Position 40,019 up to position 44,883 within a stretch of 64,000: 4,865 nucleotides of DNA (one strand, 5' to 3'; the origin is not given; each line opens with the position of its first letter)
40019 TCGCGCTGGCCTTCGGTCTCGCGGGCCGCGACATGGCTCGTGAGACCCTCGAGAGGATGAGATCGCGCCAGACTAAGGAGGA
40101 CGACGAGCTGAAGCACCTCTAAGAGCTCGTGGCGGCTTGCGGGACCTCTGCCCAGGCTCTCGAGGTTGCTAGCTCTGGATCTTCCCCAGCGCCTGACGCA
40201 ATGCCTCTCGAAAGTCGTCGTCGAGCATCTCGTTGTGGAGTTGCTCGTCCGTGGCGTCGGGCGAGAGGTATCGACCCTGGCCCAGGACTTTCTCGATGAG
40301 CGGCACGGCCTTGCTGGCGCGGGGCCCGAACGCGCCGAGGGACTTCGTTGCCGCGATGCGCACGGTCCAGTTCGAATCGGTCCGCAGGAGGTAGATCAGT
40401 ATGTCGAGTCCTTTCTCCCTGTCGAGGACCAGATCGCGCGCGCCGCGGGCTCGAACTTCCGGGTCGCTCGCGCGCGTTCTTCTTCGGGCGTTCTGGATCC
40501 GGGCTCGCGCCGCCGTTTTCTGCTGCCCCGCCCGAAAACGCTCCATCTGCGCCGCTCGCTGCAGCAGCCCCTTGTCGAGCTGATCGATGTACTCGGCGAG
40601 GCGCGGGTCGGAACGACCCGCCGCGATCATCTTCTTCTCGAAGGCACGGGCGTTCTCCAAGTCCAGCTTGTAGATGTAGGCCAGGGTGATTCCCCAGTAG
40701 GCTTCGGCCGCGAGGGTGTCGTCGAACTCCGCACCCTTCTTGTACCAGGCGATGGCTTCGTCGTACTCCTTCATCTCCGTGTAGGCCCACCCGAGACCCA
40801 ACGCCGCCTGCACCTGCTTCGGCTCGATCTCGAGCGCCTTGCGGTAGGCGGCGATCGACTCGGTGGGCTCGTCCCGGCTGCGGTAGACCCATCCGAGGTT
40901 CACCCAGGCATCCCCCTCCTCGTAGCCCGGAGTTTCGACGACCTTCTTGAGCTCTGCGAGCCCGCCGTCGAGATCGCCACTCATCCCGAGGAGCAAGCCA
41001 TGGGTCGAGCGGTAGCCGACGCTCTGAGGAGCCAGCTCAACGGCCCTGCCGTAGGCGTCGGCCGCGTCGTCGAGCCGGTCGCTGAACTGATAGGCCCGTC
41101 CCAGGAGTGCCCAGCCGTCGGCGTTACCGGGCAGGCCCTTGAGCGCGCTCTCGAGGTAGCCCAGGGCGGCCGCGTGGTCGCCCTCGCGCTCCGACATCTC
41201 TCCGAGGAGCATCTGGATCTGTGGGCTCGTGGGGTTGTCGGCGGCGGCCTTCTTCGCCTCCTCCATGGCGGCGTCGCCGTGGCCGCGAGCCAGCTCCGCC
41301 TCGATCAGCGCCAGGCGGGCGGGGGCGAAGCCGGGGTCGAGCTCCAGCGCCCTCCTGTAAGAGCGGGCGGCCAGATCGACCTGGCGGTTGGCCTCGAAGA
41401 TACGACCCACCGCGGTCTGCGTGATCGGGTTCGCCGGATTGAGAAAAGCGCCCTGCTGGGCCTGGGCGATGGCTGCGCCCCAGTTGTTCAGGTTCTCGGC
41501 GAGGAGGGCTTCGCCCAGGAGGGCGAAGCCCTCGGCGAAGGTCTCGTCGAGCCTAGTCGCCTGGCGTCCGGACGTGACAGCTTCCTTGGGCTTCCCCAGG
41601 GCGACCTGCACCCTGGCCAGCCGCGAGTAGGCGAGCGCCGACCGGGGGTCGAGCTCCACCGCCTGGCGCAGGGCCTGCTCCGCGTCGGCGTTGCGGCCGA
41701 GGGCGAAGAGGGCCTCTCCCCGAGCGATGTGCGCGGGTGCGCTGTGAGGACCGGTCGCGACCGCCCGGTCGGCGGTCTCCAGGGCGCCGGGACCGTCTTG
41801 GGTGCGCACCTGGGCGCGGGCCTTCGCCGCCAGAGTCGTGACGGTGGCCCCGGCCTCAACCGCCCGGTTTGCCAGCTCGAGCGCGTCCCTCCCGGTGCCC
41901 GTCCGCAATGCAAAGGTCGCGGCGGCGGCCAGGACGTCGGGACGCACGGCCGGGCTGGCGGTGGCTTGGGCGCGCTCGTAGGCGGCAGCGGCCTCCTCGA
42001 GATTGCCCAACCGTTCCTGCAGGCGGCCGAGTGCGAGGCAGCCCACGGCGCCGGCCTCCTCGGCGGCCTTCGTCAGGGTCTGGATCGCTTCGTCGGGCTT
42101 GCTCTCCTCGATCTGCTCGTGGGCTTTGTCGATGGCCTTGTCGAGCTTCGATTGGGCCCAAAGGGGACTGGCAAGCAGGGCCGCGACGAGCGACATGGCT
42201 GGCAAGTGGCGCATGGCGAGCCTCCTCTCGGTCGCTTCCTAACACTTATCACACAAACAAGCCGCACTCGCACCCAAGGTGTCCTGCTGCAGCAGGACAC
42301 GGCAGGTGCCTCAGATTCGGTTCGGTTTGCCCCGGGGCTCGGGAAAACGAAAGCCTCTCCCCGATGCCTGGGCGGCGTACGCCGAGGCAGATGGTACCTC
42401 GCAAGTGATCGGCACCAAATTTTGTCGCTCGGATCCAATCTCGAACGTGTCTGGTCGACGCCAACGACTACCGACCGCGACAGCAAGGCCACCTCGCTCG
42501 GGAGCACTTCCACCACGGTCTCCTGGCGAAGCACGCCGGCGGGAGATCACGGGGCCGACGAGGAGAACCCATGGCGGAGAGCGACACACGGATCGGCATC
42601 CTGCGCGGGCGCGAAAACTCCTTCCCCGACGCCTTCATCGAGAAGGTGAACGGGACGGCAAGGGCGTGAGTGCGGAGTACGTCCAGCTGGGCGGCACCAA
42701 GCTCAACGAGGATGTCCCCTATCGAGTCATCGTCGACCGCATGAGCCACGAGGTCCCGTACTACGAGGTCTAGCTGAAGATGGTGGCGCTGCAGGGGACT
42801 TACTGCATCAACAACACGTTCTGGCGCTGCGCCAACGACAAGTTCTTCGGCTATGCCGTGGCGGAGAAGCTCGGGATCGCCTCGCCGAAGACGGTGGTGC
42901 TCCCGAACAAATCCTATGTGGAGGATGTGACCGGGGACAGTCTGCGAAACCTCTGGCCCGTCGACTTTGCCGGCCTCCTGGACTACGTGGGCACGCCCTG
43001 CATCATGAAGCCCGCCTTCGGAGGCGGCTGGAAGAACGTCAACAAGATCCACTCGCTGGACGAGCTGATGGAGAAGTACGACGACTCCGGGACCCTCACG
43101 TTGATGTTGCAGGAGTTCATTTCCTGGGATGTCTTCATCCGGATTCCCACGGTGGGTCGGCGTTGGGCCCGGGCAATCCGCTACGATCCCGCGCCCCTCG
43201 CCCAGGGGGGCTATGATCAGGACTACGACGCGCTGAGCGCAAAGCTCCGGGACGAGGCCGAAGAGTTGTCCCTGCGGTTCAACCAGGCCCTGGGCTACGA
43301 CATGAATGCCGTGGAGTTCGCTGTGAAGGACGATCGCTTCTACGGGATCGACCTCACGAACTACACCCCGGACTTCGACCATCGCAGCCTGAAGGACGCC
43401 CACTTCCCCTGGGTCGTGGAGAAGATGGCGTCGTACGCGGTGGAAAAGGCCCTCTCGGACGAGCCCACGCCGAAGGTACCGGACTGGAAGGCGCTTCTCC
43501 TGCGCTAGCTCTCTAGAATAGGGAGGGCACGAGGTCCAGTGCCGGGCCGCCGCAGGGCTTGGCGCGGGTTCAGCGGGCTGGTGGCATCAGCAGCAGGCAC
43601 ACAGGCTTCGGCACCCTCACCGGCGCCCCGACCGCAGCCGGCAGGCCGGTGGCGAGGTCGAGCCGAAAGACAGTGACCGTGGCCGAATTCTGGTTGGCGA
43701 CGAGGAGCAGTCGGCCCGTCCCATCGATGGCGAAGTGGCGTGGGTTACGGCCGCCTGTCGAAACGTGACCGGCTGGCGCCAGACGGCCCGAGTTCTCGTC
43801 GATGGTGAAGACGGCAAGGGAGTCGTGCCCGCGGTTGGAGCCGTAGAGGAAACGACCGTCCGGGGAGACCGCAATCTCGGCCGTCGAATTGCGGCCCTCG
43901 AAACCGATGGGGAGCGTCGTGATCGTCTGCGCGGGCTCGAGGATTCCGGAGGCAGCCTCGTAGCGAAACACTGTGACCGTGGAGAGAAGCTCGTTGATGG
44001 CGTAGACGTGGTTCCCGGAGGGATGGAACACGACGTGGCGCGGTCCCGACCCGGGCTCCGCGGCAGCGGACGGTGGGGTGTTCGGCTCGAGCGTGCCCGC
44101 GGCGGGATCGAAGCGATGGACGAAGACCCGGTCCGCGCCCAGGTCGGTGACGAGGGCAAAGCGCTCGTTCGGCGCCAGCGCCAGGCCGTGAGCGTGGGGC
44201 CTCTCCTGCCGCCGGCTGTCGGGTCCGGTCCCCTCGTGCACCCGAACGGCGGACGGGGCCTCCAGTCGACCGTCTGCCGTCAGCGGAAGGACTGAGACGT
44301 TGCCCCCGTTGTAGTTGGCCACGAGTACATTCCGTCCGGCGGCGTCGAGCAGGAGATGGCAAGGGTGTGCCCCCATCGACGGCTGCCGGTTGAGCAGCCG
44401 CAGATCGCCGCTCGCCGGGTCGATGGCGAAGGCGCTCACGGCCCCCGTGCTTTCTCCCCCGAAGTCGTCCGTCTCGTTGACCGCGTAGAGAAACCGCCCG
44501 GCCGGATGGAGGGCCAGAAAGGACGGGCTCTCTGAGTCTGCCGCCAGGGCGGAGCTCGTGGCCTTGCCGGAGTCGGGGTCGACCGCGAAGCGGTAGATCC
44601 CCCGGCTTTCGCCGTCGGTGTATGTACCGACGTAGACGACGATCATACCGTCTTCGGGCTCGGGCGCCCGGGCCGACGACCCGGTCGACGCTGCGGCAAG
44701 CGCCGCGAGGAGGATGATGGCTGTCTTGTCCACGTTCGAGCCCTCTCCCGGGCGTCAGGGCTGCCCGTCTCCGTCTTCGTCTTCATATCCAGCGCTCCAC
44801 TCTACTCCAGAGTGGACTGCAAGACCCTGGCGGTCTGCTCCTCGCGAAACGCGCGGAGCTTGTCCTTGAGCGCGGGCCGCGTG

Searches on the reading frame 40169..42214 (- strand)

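Call 36: search_protein_families(library=pfam, proteins=[window:40169-42214:-], max_evalue=0.01)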
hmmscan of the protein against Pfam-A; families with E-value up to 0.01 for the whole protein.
window:40169-42214:- (681 aa): 26 families (the best 25 are shown)
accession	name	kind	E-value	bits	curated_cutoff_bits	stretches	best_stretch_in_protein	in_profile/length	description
PF00515.34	TPR_1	-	2.8e-38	128.6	27.8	4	435-466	2-33/34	Tetratricopeptide repeat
PF07719.23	TPR_2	-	3.3e-37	123.9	27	4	159-191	1-33/34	Tetratricopeptide repeat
PF13181.12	TPR_8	-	3.1e-35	117.8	25.7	3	435-466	2-33/34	Tetratricopeptide repeat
PF14559.12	TPR_19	-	2.7e-33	114.5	25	5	276-338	4-66/68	Tetratricopeptide repeat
PF13428.12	TPR_14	-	1.1e-29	100.2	23.5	5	161-201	3-43/44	Tetratricopeptide repeat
PF13432.12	TPR_16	-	1.5e-28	99.3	32.7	7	130-192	2-64/65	Tetratricopeptide repeat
PF13414.12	TPR_11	-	2.7e-26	91.4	26.8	3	166-207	1-42/42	TPR repeat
PF13431.12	TPR_17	-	5.8e-26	89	24.4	2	456-489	1-34/34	Tetratricopeptide repeat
PF13176.12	TPR_7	-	2.9e-23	80.3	27.9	0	59-83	2-28/36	Tetratricopeptide repeat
PF23914.1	TPR_CcmH_CycH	-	8.8e-23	81.3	42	3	356-414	41-99/158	Cytochrome c-type biogenesis protein H TPR domain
PF13424.12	TPR_12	-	2.1e-19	69.9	30.1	2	435-496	4-73/77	Tetratricopeptide repeat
PF12895.13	ANAPC3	-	3.7e-13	50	27.2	0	317-390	9-81/82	Anaphase-promoting complex, cyclosome, subunit 3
PF13174.12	TPR_6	-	1.1e-09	38.8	26.3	0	435-465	1-31/33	Tetratricopeptide repeat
PF13646.12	HEAT_2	-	2.7e-07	31.2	27.7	1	581-645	10-72/88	HEAT repeats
PF13374.12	TPR_10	-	3e-07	30.7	27.5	0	439-463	7-31/42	Tetratricopeptide repeat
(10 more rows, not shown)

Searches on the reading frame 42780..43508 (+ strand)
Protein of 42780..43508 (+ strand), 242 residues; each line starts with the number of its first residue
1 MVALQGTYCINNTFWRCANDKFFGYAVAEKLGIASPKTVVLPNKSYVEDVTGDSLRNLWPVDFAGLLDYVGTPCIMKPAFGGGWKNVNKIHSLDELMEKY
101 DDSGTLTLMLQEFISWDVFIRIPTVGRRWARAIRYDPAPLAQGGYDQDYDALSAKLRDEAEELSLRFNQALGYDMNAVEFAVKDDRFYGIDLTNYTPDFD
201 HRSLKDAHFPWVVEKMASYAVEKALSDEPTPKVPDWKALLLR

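Call 43: find_encoding_contigs(protein=window:42780-43508:+, flank=10000, max_places=6)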
Protein window:42780-43508:+ (242 aa): 8 contigs read that carry it; 6 places shown.
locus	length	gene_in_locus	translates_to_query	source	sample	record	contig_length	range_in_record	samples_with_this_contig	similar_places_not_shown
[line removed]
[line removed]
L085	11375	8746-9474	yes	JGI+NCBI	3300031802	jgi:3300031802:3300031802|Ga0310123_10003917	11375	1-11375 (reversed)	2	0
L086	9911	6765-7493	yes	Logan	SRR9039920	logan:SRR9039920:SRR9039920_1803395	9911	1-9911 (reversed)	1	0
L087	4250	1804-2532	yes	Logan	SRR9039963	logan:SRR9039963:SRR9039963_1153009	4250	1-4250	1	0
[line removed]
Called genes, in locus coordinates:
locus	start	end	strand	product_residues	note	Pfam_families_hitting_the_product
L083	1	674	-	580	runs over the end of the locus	PF03193:RsgA_GTPase (faint), PF00009:GTP_EFTU, PF00350:Dynamin_N, PF01926:MMR_HSR1, PF04548:AIG1 (faint), PF00350:Dynamin_N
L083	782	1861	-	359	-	PF04338:DUF481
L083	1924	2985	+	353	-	PF01699:Na_Ca_ex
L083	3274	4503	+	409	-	-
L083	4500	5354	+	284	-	PF00702:Hydrolase (faint), PF05116:S6PP (faint), PF08282:Hydrolase_3, PF12710:HAD (faint)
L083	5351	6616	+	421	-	PF21969:MGS_GT (weak)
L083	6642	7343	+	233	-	-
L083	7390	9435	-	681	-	PF13432:TPR_16 (weak), PF07719:TPR_2 (weak), PF13414:TPR_11 (weak), PF13424:TPR_12 (weak), PF13428:TPR_14 (weak), PF13432:TPR_16 (weak), PF14559:TPR_19, PF14559:TPR_19, +15 more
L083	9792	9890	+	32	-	-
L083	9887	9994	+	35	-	-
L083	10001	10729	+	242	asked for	-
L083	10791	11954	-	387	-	PF10282:Lactonase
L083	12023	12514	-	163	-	PF00731:AIRC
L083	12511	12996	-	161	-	PF03692:CxxCxxCC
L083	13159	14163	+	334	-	PF00108:Thiolase_N (weak), PF08545:ACP_syn_III, PF08541:ACP_syn_III_C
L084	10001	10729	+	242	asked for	-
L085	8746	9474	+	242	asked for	-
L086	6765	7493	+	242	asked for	-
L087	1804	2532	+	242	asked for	-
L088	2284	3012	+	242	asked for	-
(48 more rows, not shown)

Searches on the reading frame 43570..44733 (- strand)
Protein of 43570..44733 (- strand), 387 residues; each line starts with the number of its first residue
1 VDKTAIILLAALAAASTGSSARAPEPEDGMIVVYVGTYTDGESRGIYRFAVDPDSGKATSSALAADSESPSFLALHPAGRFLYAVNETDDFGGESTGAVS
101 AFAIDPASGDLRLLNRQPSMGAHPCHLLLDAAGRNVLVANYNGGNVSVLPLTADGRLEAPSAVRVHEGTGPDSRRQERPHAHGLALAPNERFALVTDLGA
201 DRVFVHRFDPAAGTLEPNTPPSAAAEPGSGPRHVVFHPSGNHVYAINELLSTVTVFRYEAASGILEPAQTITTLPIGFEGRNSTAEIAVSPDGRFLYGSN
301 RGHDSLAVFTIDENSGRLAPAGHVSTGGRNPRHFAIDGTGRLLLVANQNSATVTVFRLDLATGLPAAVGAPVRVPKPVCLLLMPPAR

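Call 36: search_protein_families(library=pfam, proteins=[window:43570-44733:-], max_evalue=0.01)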
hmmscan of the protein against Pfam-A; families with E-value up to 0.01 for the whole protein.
window:43570-44733:- (387 aa): 3 families
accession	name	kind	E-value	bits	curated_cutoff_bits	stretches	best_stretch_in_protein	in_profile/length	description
PF10282.15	Lactonase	-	1.2e-121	406.6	21.7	1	33-381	2-343/344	Lactonase, 7-bladed beta-propeller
PF07433.17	DUF1513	-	0.00016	21.3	27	0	75-140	58-117/304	Protein of unknown function (DUF1513)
PF08450.18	SGL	-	0.00046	20.3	26.3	0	287-356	139-210/246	SMP-30/Gluconolactonase/LRE-like region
